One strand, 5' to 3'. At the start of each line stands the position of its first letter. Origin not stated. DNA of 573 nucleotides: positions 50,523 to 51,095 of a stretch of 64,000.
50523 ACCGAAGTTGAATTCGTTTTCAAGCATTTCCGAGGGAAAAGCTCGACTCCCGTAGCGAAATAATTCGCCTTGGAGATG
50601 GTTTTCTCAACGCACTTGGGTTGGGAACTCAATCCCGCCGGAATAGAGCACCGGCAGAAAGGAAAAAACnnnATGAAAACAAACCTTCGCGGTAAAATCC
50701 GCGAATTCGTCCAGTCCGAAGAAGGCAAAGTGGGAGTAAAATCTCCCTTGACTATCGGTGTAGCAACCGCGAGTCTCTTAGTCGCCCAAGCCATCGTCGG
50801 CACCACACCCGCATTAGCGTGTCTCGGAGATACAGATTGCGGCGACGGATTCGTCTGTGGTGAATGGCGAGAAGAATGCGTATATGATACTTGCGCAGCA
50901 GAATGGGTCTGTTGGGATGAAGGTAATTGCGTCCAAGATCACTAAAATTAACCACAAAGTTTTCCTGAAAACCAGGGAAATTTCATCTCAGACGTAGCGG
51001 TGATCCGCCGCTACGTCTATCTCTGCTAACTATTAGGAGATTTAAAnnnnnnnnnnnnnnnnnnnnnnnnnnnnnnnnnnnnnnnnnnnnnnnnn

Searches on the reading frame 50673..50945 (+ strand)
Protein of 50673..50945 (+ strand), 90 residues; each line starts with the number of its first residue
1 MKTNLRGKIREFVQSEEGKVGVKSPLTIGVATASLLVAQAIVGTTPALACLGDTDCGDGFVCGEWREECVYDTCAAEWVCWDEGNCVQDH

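Call 8: search_protein_families(library=pfam, proteins=[window:50673-50945:+], max_evalue=0.01)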
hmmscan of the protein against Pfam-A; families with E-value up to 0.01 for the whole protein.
window:50673-50945:+ (90 aa): 0 families

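Call 14: find_related_loci(query=A2, collection=genome_contigs, flank=3000)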
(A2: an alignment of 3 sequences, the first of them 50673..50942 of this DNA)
Query A2 (90 aa) in genome_contigs; peptide patterns used: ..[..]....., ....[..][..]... (x = any residue, [..] = any of these).
78 stretches matched a pattern; 42 encode a relative of the query (tblastn E <= 1e-3); 40 distinct loci.
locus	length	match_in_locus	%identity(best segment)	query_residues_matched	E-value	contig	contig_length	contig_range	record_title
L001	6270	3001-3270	92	1-90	1e-53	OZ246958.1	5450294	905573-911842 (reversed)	MAG: Candidatus Poribacteria bacterium isolate eb1091dc-daf2-4aeb-812c-2eaa76c9e045 genome assembly, chromosome: 1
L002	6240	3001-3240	63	1-80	2e-27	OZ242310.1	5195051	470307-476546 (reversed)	MAG: Candidatus Poribacteria bacterium isolate 20da2b61-0884-4a9e-940d-2acfcc06f24a genome assembly, chromosome: 1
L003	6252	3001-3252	56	1-87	2e-25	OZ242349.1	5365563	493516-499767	MAG: Candidatus Poribacteria bacterium isolate e367748c-ea16-458c-b08a-e5b385d280ea genome assembly, chromosome: 1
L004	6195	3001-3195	72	1-62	3e-24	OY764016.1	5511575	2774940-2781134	MAG: Candidatus Poribacteria bacterium isolate 9fae2ea3-c9b7-404b-9456-b4c0b6541956 genome assembly, chromosome: 1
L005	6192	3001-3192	72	1-62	3e-24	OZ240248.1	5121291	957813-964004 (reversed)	MAG: Candidatus Poribacteria bacterium isolate b8ffb888-6308-4f48-b550-e0c295cc777e genome assembly, chromosome: 1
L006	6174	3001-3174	76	1-56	6e-24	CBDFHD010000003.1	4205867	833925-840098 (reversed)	MAG: Candidatus Poribacteria bacterium isolate 3ddb7f14-4d05-4080-9b3f-f5d75a2c5508 genome assembly, contig: contig_3, w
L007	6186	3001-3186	69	1-62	7e-24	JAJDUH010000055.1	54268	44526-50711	MAG: Candidatus Poribacteria bacterium isolate jk18x1bzbins.72 k141_1361200, whole genome shotgun sequence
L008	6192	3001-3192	70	1-62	1e-23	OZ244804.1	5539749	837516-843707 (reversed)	MAG: Candidatus Poribacteria bacterium isolate 01d6ffbc-f1d2-4681-b35a-d9b575322fea genome assembly, chromosome: 1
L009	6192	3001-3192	69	1-62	2e-23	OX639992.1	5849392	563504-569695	MAG: uncultured Poribacteria bacterium isolate 2342930e-25dc-453b-b24c-d77caf5257d8 genome assembly, chromosome: 1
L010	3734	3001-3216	57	1-83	2e-23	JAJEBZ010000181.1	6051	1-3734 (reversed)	MAG: Candidatus Poribacteria bacterium isolate jk18x9bins.65 k141_299999, whole genome shotgun sequence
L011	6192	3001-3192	70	1-62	4e-23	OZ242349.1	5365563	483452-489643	MAG: Candidatus Poribacteria bacterium isolate e367748c-ea16-458c-b08a-e5b385d280ea genome assembly, chromosome: 1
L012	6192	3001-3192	70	1-62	5e-23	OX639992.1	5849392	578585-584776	MAG: uncultured Poribacteria bacterium isolate 2342930e-25dc-453b-b24c-d77caf5257d8 genome assembly, chromosome: 1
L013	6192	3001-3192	70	1-62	7e-23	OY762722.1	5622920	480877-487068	MAG: Candidatus Poribacteria bacterium isolate ed6806d3-dd7a-4409-98ee-5b7e1ebe3502 genome assembly, chromosome: 1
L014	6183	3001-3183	70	1-59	6e-23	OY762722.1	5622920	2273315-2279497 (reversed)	MAG: Candidatus Poribacteria bacterium isolate ed6806d3-dd7a-4409-98ee-5b7e1ebe3502 genome assembly, chromosome: 1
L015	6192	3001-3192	69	1-62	1e-22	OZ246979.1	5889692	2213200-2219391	MAG: Candidatus Poribacteria bacterium isolate b1f05427-043e-45ba-8b49-4d0e3d1ba290 genome assembly, chromosome: 1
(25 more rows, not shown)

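Call 19: find_related_loci(query=A2, collection=metagenome_contigs, flank=1500)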
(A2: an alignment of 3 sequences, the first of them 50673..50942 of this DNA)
Query A2 (90 aa) in metagenome_contigs; peptide patterns used: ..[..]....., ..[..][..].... (x = any residue, [..] = any of these).
443 stretches matched a pattern; 8 encode a relative of the query (tblastn E <= 1e-3); 8 distinct loci.
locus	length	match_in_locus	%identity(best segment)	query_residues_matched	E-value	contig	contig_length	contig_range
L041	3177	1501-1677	75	1-56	3e-24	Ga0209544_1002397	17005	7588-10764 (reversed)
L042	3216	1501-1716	63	1-63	1e-23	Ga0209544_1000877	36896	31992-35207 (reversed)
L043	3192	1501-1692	67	1-62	2e-23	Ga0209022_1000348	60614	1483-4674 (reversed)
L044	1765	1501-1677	73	1-56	9e-23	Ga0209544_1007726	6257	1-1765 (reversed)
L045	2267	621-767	82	1-49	1e-21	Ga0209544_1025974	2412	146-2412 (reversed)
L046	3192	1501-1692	60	1-62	2e-19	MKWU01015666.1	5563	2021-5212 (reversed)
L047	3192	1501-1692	56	1-62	8e-19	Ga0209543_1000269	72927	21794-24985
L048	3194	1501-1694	58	1-62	5e-15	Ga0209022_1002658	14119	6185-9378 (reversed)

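Call 60: search_protein_families(library=ncbifam, proteins=[window:50673-50942:+], max_evalue=0.01)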
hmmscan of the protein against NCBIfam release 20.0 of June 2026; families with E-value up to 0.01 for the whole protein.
window:50673-50942:+ (90 aa): 1 family
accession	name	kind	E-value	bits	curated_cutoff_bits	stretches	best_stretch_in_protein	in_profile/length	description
NF047792.1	CCPGW_fam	equivalog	0.0059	16.6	80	1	38-70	16-48/50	CCPGW family putative bacteriocin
